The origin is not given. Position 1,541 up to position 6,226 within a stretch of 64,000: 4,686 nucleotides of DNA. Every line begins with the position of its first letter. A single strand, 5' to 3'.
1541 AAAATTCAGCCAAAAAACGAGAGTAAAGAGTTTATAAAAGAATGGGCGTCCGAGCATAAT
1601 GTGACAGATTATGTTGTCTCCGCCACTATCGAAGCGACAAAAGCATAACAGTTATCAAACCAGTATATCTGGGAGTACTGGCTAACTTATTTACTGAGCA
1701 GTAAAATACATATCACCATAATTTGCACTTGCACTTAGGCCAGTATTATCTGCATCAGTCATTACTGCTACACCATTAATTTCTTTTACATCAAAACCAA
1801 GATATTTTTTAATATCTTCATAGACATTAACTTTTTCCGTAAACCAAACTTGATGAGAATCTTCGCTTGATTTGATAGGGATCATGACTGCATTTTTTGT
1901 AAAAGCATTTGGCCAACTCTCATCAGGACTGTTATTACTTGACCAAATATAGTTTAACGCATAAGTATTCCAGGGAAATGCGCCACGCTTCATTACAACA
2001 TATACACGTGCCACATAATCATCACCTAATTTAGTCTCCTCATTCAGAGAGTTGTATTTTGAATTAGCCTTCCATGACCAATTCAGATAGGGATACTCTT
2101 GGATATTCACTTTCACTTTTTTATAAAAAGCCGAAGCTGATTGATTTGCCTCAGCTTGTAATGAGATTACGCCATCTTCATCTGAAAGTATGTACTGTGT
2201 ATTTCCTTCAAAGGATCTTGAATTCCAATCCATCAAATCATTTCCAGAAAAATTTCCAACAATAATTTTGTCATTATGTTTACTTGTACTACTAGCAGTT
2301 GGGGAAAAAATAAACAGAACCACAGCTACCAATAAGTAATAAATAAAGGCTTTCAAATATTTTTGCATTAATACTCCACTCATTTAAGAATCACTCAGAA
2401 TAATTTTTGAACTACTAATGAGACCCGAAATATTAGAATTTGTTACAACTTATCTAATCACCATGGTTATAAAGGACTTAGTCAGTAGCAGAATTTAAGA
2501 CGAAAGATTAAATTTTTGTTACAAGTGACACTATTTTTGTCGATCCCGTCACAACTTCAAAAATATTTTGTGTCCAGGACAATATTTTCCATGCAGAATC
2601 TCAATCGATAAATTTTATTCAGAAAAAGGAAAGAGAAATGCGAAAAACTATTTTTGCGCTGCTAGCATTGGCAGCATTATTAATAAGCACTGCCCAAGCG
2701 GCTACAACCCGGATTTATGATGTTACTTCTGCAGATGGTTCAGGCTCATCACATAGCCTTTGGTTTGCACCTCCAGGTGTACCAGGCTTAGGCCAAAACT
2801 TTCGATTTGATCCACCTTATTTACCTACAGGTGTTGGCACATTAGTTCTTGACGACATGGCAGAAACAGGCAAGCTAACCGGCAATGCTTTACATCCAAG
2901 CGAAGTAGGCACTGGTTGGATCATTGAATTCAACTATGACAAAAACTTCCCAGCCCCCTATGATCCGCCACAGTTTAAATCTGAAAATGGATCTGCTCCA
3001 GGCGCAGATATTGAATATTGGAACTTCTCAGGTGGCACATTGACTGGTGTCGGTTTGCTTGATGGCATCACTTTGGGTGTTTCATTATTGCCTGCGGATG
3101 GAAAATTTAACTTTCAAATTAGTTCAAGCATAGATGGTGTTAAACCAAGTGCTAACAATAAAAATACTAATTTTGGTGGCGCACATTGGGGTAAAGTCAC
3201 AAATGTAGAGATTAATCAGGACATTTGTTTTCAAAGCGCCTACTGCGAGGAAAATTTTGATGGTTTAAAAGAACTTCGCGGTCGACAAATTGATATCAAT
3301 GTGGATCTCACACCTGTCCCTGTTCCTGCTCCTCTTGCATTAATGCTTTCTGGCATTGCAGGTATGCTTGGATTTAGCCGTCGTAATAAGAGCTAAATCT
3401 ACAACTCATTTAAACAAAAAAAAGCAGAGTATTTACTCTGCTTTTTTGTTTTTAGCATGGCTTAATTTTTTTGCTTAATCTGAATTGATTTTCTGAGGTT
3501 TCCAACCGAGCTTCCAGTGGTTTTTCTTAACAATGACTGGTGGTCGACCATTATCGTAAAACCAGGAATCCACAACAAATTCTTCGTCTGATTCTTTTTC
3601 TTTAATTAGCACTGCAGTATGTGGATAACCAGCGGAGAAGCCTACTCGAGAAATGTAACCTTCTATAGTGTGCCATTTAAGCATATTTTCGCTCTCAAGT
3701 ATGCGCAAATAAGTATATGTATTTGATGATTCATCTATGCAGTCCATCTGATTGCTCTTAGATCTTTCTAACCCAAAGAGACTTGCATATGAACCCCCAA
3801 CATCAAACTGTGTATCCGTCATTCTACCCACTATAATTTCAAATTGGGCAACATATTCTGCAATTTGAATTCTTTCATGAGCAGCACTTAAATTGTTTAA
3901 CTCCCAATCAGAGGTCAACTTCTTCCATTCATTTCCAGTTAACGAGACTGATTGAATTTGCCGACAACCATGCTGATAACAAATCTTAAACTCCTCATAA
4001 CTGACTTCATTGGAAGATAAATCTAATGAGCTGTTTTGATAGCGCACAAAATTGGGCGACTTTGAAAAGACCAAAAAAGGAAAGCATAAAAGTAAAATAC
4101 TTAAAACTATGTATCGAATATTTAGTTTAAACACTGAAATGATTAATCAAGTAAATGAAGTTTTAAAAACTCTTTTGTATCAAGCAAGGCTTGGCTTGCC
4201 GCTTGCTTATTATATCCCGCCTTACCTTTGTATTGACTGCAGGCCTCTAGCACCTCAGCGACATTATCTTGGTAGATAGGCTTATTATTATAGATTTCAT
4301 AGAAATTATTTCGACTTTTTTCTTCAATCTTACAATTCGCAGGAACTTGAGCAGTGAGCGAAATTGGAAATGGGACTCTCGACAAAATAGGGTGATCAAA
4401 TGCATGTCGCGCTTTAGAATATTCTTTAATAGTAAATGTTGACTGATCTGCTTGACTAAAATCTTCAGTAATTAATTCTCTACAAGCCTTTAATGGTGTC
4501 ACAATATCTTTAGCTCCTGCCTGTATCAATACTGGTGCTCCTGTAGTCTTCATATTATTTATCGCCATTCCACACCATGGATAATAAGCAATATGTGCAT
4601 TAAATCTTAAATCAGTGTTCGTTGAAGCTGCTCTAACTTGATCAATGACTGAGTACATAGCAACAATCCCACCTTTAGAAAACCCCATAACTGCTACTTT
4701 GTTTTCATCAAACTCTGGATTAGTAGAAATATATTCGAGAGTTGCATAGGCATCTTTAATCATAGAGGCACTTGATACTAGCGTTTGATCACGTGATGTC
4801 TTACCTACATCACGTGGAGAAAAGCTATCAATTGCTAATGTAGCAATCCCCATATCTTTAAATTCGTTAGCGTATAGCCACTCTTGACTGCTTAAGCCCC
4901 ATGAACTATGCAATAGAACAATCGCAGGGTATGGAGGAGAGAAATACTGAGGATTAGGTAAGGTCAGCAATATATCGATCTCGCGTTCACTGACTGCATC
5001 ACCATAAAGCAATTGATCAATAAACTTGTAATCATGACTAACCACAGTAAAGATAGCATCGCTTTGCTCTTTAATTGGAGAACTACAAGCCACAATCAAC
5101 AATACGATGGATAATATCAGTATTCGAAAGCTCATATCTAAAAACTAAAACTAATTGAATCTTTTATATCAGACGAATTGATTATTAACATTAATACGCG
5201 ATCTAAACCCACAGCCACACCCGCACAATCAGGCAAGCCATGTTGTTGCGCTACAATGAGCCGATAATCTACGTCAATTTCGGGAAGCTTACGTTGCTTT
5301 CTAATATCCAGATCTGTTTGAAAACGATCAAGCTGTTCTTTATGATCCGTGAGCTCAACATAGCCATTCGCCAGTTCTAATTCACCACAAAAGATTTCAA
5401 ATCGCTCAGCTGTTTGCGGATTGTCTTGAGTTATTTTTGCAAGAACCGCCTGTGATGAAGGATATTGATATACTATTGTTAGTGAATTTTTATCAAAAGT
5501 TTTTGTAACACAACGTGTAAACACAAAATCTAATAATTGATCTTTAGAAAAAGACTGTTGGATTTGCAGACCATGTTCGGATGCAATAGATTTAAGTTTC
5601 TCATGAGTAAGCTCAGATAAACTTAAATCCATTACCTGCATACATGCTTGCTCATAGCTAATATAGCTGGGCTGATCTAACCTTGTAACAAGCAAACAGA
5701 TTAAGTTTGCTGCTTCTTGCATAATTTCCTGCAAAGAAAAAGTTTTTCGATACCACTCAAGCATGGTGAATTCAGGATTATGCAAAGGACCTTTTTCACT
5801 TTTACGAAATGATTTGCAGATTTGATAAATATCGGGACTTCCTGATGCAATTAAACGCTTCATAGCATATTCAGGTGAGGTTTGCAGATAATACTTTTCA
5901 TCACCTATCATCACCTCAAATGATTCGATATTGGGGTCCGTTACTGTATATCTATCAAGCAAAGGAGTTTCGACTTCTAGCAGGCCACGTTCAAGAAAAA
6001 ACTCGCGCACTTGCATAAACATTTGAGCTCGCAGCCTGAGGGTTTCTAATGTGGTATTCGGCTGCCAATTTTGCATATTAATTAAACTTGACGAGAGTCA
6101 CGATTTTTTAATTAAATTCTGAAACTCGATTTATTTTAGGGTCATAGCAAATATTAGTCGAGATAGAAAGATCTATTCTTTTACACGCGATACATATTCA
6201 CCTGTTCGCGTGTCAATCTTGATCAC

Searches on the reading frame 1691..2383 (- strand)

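Call 25: search_protein_families(library=pfam, proteins=[window:1691-2383:-], max_evalue=0.00001)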
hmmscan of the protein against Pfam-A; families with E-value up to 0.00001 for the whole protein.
window:1691-2383:- (230 aa): 1 family
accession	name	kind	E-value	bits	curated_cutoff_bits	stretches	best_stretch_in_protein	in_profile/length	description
PF11249.13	DUF3047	-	4.8e-50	170.3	27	1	52-225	2-197/198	Protein of unknown function (DUF3047)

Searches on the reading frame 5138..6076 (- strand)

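Call 81: search_protein_families(library=pfam, proteins=[window:5138-6076:-], max_evalue=0.00001)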
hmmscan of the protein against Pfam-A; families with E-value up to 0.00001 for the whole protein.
window:5138-6076:- (312 aa): 1 family
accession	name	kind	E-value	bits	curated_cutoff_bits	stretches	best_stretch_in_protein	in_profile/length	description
PF00152.25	tRNA-synt_2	-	3.9e-46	158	25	1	9-310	18-304/308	tRNA synthetases class II (D, K and N)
